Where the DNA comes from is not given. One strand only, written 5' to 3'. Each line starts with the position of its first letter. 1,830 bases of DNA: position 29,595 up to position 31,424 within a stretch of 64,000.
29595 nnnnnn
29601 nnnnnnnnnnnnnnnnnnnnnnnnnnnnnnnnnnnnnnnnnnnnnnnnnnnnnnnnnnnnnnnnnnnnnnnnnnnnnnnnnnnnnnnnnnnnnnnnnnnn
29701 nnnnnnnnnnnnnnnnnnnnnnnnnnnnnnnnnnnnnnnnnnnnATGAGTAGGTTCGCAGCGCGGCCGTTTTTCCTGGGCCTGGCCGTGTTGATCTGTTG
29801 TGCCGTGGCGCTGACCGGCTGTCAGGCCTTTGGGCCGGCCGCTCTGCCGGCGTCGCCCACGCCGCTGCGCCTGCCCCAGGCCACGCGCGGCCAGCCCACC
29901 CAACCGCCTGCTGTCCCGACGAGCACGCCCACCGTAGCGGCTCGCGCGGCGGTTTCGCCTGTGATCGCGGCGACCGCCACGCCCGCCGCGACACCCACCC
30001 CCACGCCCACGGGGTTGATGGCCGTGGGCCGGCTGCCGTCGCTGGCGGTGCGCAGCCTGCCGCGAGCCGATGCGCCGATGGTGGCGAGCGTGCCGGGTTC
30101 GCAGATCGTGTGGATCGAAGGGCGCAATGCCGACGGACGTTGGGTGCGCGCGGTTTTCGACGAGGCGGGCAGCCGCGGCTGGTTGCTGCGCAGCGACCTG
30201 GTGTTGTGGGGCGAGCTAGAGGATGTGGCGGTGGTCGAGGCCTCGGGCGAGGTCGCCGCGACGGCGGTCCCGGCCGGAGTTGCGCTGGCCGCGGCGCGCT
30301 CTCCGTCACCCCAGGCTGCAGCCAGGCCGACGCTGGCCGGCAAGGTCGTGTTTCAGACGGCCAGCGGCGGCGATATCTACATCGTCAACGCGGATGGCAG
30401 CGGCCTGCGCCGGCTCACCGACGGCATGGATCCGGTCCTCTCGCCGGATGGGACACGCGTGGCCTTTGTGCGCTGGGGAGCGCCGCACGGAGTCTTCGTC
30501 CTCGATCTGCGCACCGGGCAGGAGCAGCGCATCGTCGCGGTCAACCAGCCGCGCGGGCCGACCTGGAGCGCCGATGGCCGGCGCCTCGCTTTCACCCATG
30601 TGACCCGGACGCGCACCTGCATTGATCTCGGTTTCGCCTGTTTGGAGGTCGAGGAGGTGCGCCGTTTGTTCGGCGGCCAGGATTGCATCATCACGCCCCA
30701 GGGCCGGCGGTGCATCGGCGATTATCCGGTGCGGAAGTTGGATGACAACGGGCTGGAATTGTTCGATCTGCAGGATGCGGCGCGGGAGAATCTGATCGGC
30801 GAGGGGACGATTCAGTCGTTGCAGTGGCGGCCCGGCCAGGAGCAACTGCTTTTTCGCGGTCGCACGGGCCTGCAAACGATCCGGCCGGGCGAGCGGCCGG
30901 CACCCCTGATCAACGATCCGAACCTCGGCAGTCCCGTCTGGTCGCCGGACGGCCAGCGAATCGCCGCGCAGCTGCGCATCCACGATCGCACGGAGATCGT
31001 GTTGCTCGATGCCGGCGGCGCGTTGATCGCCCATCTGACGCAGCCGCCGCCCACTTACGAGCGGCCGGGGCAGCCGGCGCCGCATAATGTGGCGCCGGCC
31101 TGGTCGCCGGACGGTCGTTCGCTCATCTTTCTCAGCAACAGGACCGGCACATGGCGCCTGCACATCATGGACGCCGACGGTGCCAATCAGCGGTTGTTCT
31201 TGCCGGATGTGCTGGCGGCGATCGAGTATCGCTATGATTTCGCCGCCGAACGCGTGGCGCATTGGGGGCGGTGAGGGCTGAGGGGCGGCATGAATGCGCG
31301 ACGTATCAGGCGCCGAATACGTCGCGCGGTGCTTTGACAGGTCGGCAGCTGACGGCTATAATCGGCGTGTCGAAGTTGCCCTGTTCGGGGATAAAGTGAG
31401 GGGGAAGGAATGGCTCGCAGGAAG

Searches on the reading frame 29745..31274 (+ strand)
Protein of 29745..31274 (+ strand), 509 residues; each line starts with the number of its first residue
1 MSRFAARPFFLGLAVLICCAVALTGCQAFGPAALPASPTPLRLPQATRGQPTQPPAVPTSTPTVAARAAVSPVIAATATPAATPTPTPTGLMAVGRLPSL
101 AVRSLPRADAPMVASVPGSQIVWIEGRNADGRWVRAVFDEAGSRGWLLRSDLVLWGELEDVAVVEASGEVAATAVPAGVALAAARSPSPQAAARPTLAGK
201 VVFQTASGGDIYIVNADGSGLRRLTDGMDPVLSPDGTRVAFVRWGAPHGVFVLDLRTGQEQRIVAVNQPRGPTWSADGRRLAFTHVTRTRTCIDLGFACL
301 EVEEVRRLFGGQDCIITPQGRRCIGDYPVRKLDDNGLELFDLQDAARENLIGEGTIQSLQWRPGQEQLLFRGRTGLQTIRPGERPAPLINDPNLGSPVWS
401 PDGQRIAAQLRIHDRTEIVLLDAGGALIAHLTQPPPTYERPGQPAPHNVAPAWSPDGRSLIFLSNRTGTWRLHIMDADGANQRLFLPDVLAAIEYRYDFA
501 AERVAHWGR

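Call 39: find_encoding_contigs(protein=window:29745-31274:+, flank=10000, max_places=1)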
Protein window:29745-31274:+ (509 aa): 6 contigs read that carry it; 1 place shown.
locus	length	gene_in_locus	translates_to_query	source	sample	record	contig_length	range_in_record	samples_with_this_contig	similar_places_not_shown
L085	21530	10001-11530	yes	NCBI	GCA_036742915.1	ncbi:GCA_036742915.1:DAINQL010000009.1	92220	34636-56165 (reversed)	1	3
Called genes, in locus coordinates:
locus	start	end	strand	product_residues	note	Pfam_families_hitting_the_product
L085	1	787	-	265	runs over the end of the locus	PF02775:TPP_enzyme_C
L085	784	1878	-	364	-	PF01855:POR_N, PF17147:PFOR_II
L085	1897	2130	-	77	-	PF14697:Fer4_21 (faint), PF12797:Fer4_2 (faint), PF12837:Fer4_6 (weak), PF13237:Fer4_10, PF00037:Fer4 (weak), PF13459:Fer4_15 (faint), PF12838:Fer4_7, PF13187:Fer4_9, +2 more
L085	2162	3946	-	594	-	PF02310:B12-binding, PF04055:Radical_SAM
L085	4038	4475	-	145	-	PF00571:CBS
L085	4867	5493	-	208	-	PF06971:Put_DNA-bind_N, PF02629:CoA_binding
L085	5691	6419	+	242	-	PF04893:Yip1 (weak)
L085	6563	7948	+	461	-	PF25919:BSH_CusB (faint), PF25917:BSH_RND (weak), PF25973:BSH_CzcB (faint), PF25881:HH_YBHG (faint), PF25954:Beta-barrel_RND_2, PF25990:Beta-barrel_YknX, PF26002:Beta-barrel_AprE, PF25967:RND-MFP_C (weak), +1 more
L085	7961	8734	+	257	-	PF00005:ABC_tran, PF02463:SMC_N (faint), PF13304:AAA_21 (faint)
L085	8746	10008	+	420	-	PF12704:MacB_PCD, PF02687:FtsX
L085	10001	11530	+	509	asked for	PF26549:Tricorn_N, PF26550:Tricorn_2nd (faint), PF07676:PD40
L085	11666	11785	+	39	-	-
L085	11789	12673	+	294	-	PF00892:EamA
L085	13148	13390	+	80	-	-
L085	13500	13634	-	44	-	-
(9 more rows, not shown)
